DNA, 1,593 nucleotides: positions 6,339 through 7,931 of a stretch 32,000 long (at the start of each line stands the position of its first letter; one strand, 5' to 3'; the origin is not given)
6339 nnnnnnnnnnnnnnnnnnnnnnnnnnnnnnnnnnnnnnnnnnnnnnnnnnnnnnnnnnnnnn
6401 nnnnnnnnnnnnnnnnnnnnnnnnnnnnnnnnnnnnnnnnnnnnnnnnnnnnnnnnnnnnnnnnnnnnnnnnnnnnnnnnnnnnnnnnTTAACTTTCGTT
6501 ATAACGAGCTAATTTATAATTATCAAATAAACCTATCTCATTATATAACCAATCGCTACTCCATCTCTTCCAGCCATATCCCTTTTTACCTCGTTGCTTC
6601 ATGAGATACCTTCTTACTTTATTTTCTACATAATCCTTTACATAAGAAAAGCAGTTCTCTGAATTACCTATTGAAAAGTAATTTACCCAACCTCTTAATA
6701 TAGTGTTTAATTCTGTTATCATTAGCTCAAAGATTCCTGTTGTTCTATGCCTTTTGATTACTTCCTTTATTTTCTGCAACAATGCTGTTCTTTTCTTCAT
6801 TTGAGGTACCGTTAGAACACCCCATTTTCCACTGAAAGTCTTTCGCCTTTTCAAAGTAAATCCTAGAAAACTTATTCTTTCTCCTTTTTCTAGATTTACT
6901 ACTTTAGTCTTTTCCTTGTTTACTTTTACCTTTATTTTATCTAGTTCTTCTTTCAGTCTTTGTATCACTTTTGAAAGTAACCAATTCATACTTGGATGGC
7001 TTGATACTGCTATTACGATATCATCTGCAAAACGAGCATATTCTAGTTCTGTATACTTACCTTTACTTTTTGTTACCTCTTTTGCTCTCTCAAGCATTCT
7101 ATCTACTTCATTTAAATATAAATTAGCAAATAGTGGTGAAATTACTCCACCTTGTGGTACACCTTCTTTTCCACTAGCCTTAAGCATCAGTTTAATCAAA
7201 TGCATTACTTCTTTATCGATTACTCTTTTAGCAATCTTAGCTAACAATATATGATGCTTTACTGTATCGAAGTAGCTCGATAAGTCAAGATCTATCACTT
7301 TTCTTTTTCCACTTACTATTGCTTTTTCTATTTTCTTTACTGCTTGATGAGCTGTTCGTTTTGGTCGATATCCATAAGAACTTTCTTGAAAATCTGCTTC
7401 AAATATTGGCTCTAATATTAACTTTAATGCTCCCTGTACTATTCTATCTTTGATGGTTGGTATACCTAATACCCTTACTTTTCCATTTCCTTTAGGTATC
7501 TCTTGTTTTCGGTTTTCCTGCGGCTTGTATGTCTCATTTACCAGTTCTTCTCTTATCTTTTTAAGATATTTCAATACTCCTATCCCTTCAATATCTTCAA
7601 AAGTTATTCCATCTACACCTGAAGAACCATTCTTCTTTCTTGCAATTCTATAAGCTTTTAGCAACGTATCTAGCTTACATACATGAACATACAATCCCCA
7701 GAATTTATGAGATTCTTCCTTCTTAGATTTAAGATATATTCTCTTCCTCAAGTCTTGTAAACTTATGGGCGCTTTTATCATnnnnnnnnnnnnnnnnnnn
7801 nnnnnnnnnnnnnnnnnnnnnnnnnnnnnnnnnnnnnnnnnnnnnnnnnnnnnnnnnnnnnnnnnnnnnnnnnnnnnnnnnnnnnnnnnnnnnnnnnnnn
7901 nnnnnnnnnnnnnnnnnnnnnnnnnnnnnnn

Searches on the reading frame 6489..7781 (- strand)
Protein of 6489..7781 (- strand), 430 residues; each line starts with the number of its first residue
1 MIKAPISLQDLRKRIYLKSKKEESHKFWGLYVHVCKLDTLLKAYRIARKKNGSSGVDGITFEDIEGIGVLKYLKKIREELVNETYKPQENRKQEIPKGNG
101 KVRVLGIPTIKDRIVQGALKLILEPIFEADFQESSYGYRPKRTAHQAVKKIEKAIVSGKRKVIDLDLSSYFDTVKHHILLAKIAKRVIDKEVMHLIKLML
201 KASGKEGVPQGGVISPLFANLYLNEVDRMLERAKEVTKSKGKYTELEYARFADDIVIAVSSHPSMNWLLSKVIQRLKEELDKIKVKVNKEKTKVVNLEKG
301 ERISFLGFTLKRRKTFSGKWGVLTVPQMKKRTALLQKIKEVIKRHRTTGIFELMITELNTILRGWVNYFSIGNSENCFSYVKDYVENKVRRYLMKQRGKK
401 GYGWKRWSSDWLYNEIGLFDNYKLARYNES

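Call 6: search_protein_families(library=pfam, proteins=[window:6489-7781:-], max_evalue=0.01)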
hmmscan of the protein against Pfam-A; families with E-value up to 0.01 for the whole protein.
window:6489-7781:- (430 aa): 3 families
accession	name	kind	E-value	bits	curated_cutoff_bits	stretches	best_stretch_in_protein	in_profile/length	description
PF00078.32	RVT_1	-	6.9e-39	134.1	29.6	1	95-310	1-205/205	Reverse transcriptase (RNA-dependent DNA polymerase)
PF08388.16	GIIM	-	6e-16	58.6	23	1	333-407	3-77/80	Group II intron, maturase-specific domain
PF00680.25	RdRP_1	-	0.0021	17.3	23.9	1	249-315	335-395/450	Viral RNA-dependent RNA polymerase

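Call 8: find_related_loci(query=window:6489-7781:-, collection=genome_contigs, flank=3000)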
Query window:6489-7781:- (430 aa) in genome_contigs; peptide patterns used: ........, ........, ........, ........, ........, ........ (x = any residue, [..] = any of these).
600 stretches matched a pattern (row limit reached: there are more); 212 encode a relative of the query (tblastn E <= 1e-3); the best 80 are kept; 79 distinct loci.
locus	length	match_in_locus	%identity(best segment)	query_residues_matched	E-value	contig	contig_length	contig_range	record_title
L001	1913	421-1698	85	1-426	0e+0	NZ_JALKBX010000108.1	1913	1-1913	Natroniella acetigena strain Z-7937 Nacet_108, whole genome shotgun sequence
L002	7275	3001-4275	59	1-427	7e-178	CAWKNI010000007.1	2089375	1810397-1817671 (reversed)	MAG: uncultured delta proteobacterium isolate MFD01231.bin.1.87 genome assembly, contig: contig_69, whole genome shotgun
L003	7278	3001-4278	58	1-428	1e-176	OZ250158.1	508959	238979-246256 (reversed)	MAG: Acidobacteriota bacterium isolate 63da1ed5-0035-4823-a345-c6a6c0b04f97 genome assembly, chromosome: 1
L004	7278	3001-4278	58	1-428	1e-176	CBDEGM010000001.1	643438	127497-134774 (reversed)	MAG: Acidobacteriota bacterium isolate 63da1ed5-0035-4823-a345-c6a6c0b04f97 genome assembly, contig: contig_1, whole gen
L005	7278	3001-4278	58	1-428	1e-176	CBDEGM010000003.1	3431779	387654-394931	MAG: Acidobacteriota bacterium isolate 63da1ed5-0035-4823-a345-c6a6c0b04f97 genome assembly, contig: contig_3, whole gen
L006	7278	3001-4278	60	1-428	2e-174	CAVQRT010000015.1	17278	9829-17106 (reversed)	MAG: Thermodesulfovibrionales bacterium isolate MFD09779.bin.2.135 genome assembly, contig: contig_41743, whole genome s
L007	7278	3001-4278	58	1-428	3e-174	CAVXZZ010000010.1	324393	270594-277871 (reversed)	MAG: uncultured delta proteobacterium isolate MFD03804.bin.1.84 genome assembly, contig: contig_26255, whole genome shot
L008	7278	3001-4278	58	1-428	3e-174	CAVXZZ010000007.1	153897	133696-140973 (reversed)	MAG: uncultured delta proteobacterium isolate MFD03804.bin.1.84 genome assembly, contig: contig_19706, whole genome shot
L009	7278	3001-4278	60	1-428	2e-174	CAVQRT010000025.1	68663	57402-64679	MAG: Thermodesulfovibrionales bacterium isolate MFD09779.bin.2.135 genome assembly, contig: contig_66709, whole genome s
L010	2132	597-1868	60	1-427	0e+0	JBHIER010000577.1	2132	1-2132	MAG: bacterium isolate b2.sp2_bin.59 NODE_33747_length_2132_cov_4.883486, whole genome shotgun sequence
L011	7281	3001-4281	59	1-430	3e-173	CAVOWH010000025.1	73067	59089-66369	MAG: uncultured delta proteobacterium isolate MFD00032.bin.1.90 genome assembly, contig: contig_96969, whole genome shot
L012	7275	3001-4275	60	1-427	7e-173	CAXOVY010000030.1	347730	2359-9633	Gammaproteobacteria bacterium strain GD-1 genome assembly, contig: GAMM_Contig_4, whole genome shotgun sequence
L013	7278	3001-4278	59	1-428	1e-172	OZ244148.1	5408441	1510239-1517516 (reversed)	MAG: Rhodothermales bacterium isolate 74c7008a-8643-43fd-832e-2eb336472ec0 genome assembly, chromosome: 1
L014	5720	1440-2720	58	1-428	2e-174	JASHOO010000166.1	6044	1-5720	MAG: Bryobacteraceae bacterium isolate JOPF025 JOPF_N042_contig_13231, whole genome shotgun sequence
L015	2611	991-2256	60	1-424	0e+0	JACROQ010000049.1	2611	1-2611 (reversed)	MAG: Nitrospirae bacterium isolate NC_groundwater_1965_Pr3_S-0.2um_50_3 scaffold_236092, whole genome shotgun sequence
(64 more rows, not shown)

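Call 18: find_encoding_contigs(protein=window:6489-7781:-, flank=4000, max_places=10)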
Protein window:6489-7781:- (430 aa): 3 contigs read that carry it; 2 places shown.
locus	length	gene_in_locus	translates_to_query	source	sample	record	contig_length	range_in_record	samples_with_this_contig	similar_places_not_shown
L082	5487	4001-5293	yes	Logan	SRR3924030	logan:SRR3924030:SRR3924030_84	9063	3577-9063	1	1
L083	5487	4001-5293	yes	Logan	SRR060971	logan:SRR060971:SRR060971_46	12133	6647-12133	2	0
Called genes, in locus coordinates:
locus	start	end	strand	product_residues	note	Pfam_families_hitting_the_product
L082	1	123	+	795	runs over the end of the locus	PF20437:LonC_helical, PF13654:AAA_32, PF20436:LonB_AAA-LID, PF05362:Lon_C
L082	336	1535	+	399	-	PF08448:PAS_4 (weak), PF13426:PAS_9, PF00512:HisKA, PF02518:HATPase_c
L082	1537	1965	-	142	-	PF12705:PDDEXK_1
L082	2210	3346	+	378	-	-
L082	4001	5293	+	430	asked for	PF00078:RVT_1, PF08388:GIIM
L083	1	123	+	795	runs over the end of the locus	PF20437:LonC_helical, PF13654:AAA_32, PF20436:LonB_AAA-LID, PF05362:Lon_C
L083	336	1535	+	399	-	PF08448:PAS_4 (weak), PF13426:PAS_9, PF00512:HisKA, PF02518:HATPase_c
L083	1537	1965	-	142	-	PF12705:PDDEXK_1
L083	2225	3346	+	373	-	-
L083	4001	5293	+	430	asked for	PF00078:RVT_1, PF08388:GIIM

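Call 27: find_homologous_proteins(query=window:6489-7781:-, max_evalue=1e-100)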
Query window:6489-7781:- (430 aa): 7805 proteins with E <= 1e-100 among 8000 candidates; the best 120 are listed.
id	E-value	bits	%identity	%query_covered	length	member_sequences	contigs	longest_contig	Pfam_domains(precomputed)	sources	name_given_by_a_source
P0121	2.5e-280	948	100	100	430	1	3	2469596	PF00078.33,PF08388.17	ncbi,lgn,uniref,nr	ncbi:group II intron reverse transcriptase/maturase [Acetohalobium arabaticum]|uniref:RNA-directed D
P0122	6.6e-243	824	85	99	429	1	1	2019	PF00078.33,PF08388.17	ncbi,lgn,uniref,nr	ncbi:group II intron reverse transcriptase/maturase [Natroniella acetigena]|uniref:group II intron r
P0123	2.1e-239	813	83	100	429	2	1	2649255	PF00078.33,PF08388.17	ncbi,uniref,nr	ncbi:Retron-type reverse transcriptase [Halobacteroides halobius DSM 5150]|uniref:Retron-type revers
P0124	2.4e-232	789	83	97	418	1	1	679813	PF00078.33,PF08388.17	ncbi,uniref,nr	ncbi:group II intron reverse transcriptase/maturase [Halonatronum saccharophilum]|uniref:group II in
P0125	3.1e-231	786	82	98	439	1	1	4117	PF00078.33,PF08388.17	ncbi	-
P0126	1.3e-229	780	79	100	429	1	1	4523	PF00078.33,PF08388.17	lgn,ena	-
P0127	2.7e-203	694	71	100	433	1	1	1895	PF00078.33,PF08388.17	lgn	-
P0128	1.9e-202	691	72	100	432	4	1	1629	PF00078.33,PF08388.17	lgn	-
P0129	2.2e-202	691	85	89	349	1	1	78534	PF00078.33,PF08388.17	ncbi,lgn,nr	ncbi:retron-type reverse transcriptase [Sporohalobacter salinus]|nr:group II intron reverse transcri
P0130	7.6e-202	689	71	100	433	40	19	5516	PF00078.33,PF08388.17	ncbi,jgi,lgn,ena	jgi:group II intron reverse transcriptase/maturase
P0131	6.1e-198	676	69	100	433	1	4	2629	PF00078.33,PF08388.17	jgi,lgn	jgi:RNA-directed DNA polymerase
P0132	1.7e-178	612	62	99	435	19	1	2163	PF00078.33,PF08388.17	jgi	-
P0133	2.5e-177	608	60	100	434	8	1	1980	PF00078.33,PF08388.17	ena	-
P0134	4.6e-177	607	63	100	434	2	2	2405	PF00078.33,PF08388.17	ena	-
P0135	5.5e-177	607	60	100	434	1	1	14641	PF00078.33,PF08388.17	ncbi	-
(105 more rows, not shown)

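Call 28: find_encoding_contigs(protein=P0123, flank=3500, max_places=6)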
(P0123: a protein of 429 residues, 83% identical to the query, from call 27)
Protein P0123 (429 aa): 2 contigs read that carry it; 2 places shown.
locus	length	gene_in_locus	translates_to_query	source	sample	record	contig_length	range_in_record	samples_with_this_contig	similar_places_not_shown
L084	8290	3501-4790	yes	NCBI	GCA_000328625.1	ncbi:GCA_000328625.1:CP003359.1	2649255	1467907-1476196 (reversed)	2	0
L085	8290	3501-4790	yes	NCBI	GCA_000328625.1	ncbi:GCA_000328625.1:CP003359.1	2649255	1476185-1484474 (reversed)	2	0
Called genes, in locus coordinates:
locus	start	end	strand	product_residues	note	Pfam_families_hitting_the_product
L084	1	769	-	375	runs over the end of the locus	PF01527:HTH_Tnp_1, PF02796:HTH_7 (faint), PF13518:HTH_28 (weak), PF13276:HTH_21, PF00665:rve, PF13610:DDE_Tnp_IS240 (weak), PF13683:rve_3, PF13333:rve_2, +2 more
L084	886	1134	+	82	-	-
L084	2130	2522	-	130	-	PF02661:Fic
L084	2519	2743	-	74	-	PF04014:MazE_antitoxin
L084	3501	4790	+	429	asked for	PF00078:RVT_1, PF08388:GIIM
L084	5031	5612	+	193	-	PF04229:GrpB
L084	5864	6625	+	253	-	-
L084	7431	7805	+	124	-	PF04229:GrpB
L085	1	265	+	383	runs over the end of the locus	PF00078:RVT_1, PF08388:GIIM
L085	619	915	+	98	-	PF02899:Phage_int_SAM_1 (weak), PF13495:Phage_int_SAM_4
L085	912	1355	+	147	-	PF00589:Phage_integrase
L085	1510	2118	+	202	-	-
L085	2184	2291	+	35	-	-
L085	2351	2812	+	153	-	PF09509:Hypoth_Ymh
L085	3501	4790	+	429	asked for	PF00078:RVT_1, PF08388:GIIM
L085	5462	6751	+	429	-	PF00078:RVT_1, PF08388:GIIM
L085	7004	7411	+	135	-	-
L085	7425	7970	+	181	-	-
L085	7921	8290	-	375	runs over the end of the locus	PF01527:HTH_Tnp_1, PF02796:HTH_7 (faint), PF13518:HTH_28 (weak), PF13276:HTH_21, PF00665:rve, PF13610:DDE_Tnp_IS240 (weak), PF13683:rve_3, PF13333:rve_2, +2 more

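Call 29: find_encoding_contigs(protein=P0124, flank=3500, max_places=6)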
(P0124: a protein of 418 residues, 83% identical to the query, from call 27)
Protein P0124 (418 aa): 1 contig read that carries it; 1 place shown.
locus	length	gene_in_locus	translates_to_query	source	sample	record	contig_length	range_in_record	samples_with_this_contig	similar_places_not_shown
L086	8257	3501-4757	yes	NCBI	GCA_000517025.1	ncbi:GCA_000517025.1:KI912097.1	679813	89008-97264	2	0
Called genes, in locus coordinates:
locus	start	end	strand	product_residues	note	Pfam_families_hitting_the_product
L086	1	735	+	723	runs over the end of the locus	PF13589:HATPase_c_3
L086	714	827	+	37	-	-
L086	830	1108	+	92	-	PF02518:HATPase_c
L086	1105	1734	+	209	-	-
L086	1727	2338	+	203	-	PF01844:HNH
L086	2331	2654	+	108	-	-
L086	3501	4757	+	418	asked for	PF00078:RVT_1, PF08388:GIIM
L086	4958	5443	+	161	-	PF13787:HXXEE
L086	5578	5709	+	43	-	-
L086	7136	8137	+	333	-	-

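Call 30: find_encoding_contigs(protein=P0129, flank=3500, max_places=4)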
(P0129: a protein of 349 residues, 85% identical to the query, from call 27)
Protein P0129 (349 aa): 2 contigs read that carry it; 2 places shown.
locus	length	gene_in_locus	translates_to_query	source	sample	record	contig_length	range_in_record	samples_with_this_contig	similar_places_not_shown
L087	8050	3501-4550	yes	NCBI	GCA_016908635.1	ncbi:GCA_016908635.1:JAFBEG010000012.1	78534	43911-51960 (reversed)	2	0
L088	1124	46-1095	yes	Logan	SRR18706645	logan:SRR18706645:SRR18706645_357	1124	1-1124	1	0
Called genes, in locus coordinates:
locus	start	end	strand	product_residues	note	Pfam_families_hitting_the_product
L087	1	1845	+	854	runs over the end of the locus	-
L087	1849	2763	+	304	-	-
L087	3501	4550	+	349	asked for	PF00078:RVT_1, PF08388:GIIM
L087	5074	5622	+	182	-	PF18923:DUF5673 (weak)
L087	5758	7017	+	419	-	PF14319:Zn_Tnp_IS91, PF04986:Y2_Tnp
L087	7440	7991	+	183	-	-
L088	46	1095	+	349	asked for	PF00078:RVT_1, PF08388:GIIM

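Call 41: search_protein_families(library=ncbifam, proteins=[L085:619-915:+, L085:912-1355:+, window:6489-7781:-, L087:5848-7017:+], max_evalue=0.001)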
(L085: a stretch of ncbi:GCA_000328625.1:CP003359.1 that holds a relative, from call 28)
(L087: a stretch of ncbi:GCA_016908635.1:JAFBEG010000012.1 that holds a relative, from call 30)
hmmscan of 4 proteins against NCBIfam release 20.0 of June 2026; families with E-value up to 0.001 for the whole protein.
L085:619-915:+ (98 aa): 3 families
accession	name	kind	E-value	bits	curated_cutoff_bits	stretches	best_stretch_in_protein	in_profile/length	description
TIGR02249.1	integrase_gron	subfamily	2.5e-12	46.8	265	1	7-86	2-82/315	integron integrase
NF040815.2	recomb_XerA_Arch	equivalog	1.9e-09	37.5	220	1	11-77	4-70/263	site-specific tyrosine recombinase/integron integrase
NF011946.0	PRK15417.1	equivalog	1.3e-05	24.6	435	1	10-86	20-97/337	integron integrase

L085:912-1355:+ (147 aa): 12 families
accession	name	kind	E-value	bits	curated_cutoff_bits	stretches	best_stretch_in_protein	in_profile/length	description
NF040815.2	recomb_XerA_Arch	equivalog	6.3e-41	140.7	220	1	1-135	126-259/263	site-specific tyrosine recombinase/integron integrase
TIGR02249.1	integrase_gron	subfamily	1.8e-40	139.2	265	2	65-145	235-315/315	integron integrase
TIGR02225.1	recomb_XerD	equivalog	3.6e-38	131.6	329.6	1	1-137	138-281/290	site-specific tyrosine recombinase XerD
NF001399.0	PRK00283.1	subfamily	6.5e-37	127.4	279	1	1-136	148-289/300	tyrosine recombinase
TIGR02224.1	recomb_XerC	equivalog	5.5e-36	124.5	335.15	1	1-136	142-283/295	tyrosine recombinase XerC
NF002331.0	PRK01287.1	subfamily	1e-28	100.4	371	1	1-138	176-320/365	site-specific tyrosine recombinase XerC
NF011946.0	PRK15417.1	equivalog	6.6e-25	88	435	2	65-145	250-330/337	integron integrase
NF003462.0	PRK05084.1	equivalog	2.6e-18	65.9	267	1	1-135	209-349/360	tyrosine recombinase XerS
NF007370.0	PRK09870.1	subfamily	1.7e-13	50.6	221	1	1-129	46-178/200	tyrosine-type DNA invertase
NF007371.0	PRK09871.1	subfamily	8.1e-11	41.8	222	1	2-130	41-174/198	tyrosine-type DNA invertase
NF040693.1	recomb_GmtY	equivalog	6e-06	25.8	340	1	88-135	390-437/441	gamma-mobile-trio recombinase GmtY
NF041502.1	integrase_1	equivalog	0.00012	21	350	1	66-143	289-373/484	site-specific integrase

window:6489-7781:- (430 aa): 10 families
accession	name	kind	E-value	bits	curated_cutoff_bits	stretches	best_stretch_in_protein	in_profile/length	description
TIGR04416.1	group_II_RT_mat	equivalog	3.9e-114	381.4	300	1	38-396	2-352/353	group II intron reverse transcriptase/maturase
NF038233.2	retron_St85_RT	exception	7.5e-22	77.9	235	1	86-317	21-237/289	retron St85 family RNA-directed DNA polymerase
NF041746.1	Drt2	equivalog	6.2e-19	68.5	390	1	198-316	214-327/416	antiviral reverse transcriptase Drt2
NF041747.1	Drt3a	equivalog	6.4e-19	68.5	200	1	145-356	95-311/412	antiviral reverse transcriptase Drt3a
NF042941.1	Retron_TIR_antiphage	equivalog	2.8e-13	49.5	600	1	86-296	25-232/464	TIR domain-containing anti-phage reverse transcriptase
TIGR04499.1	abortive_AbiA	subfamily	2.6e-12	46.2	250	1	131-297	120-293/615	AbiA family abortive infection protein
NF038237.1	retron_Ec67_fus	exception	1.3e-11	43.7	450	1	73-294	17-247/572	retron Ec67 family RNA-directed DNA polymerase/endonuclease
NF041750.1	Drt5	equivalog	1.8e-05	23.9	550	1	135-299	95-255/484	antiviral reverse transcriptase Drt5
NF041749.1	Drt4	equivalog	1.9e-05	23.8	450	1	156-298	133-270/489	antiviral reverse transcriptase Drt4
NF041748.1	Drt3b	equivalog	5.2e-05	22.1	350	1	164-295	178-315/647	antiviral reverse transcriptase Drt3b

L087:5848-7017:+ (389 aa): 2 families
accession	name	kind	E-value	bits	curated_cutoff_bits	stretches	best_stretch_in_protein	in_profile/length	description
NF033538.2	transpos_IS91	equivalog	8.7e-118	393.4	125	1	4-362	2-355/356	IS91 family transposase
NF052416.1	ISCR_clade_Ia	exception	9.5e-07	27.7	925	0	245-316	332-402/509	ISCR element clade Ia family transposase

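Call 50: search_solved_structures(query=window:6489-7781:-, max_evalue=1e-10)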
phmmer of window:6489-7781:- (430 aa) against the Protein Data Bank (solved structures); distinct sequences matched with E-value up to 1e-10: 9.
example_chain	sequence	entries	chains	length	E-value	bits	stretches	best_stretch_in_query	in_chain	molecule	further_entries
7uim_D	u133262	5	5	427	1e-50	176.4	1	33-396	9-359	Group II intron reverse transcriptase/maturase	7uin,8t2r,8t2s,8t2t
6ar1_A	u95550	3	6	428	2.8e-50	174.9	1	34-390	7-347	GsI-IIC RT | Trt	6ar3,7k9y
5hhj_A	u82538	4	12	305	2.3e-43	152.1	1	29-309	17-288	Retron-type reverse transcriptase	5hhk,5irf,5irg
5hhl_A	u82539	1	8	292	4e-43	151.3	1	33-308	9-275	Retron-type reverse transcriptase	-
6me0_C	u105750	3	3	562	8.4e-40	140.4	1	52-409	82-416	Maturase reverse transcriptase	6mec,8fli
5g2x_C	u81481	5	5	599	3.9e-36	128.3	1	13-234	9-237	GROUP II INTRON-ENCODED PROTEIN LTRA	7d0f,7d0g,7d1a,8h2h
7kft_D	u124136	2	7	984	5.7e-17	65.2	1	83-311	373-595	Cas6-RT-Cas1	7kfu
8ub7_A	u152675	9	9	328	3.4e-14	56.1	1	99-288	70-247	Reverse transcriptase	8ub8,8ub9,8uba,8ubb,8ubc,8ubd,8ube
9ioa_A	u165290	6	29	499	1.2e-11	47.7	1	74-263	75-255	RNA-dependent DNA polymerase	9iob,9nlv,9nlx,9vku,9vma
